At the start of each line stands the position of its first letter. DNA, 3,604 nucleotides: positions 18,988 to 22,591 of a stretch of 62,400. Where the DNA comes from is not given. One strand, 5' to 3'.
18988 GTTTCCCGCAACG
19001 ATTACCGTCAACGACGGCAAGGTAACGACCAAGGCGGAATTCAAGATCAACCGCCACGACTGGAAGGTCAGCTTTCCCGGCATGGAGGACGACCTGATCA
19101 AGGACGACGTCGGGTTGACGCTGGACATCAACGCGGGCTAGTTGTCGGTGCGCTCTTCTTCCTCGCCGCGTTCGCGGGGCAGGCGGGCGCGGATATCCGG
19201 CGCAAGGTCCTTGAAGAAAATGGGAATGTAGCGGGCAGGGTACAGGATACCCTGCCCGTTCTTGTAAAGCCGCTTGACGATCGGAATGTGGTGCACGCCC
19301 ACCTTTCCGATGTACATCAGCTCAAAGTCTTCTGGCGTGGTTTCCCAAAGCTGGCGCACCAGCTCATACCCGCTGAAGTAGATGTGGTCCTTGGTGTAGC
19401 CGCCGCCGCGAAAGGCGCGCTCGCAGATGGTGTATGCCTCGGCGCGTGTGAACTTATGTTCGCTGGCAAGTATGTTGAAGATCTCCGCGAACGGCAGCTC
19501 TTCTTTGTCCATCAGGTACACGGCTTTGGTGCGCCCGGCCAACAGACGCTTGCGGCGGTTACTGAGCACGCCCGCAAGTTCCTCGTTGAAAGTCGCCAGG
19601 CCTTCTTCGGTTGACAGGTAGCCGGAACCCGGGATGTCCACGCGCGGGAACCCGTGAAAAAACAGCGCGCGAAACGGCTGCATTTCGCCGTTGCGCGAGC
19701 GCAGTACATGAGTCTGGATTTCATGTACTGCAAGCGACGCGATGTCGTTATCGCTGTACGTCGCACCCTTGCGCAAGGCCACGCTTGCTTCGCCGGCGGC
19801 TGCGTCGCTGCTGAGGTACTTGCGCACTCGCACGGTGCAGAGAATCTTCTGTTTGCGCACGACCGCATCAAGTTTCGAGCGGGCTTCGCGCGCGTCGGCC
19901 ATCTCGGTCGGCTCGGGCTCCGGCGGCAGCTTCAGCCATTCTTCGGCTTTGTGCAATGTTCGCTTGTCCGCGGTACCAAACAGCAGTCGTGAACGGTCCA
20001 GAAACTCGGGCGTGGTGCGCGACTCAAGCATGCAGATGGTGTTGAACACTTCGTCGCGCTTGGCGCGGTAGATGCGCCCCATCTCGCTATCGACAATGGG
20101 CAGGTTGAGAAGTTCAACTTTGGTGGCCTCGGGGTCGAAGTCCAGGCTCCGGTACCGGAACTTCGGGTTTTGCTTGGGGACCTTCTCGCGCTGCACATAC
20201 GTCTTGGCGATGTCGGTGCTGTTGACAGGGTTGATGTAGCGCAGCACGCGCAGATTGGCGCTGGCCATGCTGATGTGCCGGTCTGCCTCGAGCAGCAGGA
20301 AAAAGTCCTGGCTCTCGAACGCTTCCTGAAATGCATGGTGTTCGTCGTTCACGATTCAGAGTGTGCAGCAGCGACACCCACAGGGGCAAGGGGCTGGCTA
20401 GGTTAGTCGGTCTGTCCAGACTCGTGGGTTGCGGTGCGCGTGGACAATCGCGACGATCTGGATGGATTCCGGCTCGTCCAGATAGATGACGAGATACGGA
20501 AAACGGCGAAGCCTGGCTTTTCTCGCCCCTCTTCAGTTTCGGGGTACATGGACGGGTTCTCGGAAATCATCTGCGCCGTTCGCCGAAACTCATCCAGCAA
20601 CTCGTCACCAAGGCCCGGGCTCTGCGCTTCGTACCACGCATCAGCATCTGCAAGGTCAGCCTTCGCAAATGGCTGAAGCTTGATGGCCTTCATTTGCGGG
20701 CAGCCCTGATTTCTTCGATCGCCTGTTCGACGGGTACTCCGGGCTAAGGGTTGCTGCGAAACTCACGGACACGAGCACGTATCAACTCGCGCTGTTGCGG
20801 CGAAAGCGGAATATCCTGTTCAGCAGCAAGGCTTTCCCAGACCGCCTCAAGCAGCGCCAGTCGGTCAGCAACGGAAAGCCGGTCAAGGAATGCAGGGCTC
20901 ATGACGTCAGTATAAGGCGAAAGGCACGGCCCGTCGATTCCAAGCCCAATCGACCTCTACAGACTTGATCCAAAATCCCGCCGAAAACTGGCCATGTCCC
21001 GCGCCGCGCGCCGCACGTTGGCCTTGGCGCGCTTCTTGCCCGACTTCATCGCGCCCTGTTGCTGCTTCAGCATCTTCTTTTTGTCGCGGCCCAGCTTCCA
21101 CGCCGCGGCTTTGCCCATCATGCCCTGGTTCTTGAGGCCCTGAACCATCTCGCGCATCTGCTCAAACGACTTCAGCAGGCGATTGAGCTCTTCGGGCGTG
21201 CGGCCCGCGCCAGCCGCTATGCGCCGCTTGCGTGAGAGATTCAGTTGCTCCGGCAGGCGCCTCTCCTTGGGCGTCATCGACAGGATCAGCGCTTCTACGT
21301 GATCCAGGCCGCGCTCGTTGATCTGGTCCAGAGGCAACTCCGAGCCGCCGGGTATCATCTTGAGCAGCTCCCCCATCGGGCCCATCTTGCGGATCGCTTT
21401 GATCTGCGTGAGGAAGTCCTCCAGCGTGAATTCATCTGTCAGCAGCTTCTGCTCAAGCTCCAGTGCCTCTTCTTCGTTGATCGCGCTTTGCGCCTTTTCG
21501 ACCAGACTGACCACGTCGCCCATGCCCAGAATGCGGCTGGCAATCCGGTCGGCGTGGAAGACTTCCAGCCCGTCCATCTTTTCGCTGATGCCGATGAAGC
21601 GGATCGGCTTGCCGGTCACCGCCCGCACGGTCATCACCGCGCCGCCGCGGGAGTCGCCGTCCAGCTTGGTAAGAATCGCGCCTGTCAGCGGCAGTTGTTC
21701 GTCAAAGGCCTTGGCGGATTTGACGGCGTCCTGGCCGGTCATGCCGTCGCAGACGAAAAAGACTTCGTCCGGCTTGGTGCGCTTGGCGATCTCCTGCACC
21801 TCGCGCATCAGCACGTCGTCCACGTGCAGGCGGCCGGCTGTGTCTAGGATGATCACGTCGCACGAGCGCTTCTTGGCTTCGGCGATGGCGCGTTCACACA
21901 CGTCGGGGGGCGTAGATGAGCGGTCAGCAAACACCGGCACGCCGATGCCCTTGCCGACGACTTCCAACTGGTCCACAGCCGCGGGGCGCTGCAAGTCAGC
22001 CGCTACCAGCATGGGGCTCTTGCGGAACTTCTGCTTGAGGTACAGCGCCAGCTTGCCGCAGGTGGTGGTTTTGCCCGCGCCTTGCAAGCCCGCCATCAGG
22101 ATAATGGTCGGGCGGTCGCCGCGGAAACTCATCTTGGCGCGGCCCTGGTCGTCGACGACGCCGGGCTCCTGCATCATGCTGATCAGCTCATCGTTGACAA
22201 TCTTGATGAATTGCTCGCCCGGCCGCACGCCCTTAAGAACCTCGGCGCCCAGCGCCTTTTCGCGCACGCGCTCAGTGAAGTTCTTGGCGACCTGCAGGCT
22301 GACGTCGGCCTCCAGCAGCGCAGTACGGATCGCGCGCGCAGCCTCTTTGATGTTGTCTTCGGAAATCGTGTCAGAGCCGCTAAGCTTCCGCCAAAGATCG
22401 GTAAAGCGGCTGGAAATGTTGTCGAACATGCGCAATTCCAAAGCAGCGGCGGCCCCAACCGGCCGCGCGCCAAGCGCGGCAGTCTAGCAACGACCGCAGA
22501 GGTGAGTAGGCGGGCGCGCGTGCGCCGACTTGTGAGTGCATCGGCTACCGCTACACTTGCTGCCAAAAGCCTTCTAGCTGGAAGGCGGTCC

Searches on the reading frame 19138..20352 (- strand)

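Call 64: search_protein_families(library=pfam, proteins=[window:19138-20352:-], max_evalue=0.0001)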
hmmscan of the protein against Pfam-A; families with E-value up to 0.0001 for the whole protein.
window:19138-20352:- (404 aa): 1 family
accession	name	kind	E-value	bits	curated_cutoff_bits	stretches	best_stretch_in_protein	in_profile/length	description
PF08014.17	MATCAP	-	1.6e-65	221.9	27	1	60-383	9-350/365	Microtubule-associated tyrosine carboxypeptidase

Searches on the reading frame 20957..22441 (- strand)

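Call 64: search_protein_families(library=pfam, proteins=[window:20957-22441:-], max_evalue=0.0001)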
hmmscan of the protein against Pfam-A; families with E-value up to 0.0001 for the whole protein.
window:20957-22441:- (494 aa): 5 families
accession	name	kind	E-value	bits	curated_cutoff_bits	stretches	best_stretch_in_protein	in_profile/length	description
PF00448.28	SRP54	-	4.5e-71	239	22.7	1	111-306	1-196/196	SRP54-type protein, GTPase domain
PF02978.25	SRP_SPB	-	4.4e-31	107.5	27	1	337-433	1-91/91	Signal peptide binding domain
PF02881.24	SRP54_N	-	1.2e-20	73.9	22.4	1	10-86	2-75/75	SRP54-type protein, helical bundle domain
PF06414.18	Zeta_toxin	-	2e-05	24.6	22.3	1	106-154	11-57/199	Zeta toxin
PF13401.12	AAA_22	-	5e-05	24.1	27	0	111-220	5-109/130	AAA domain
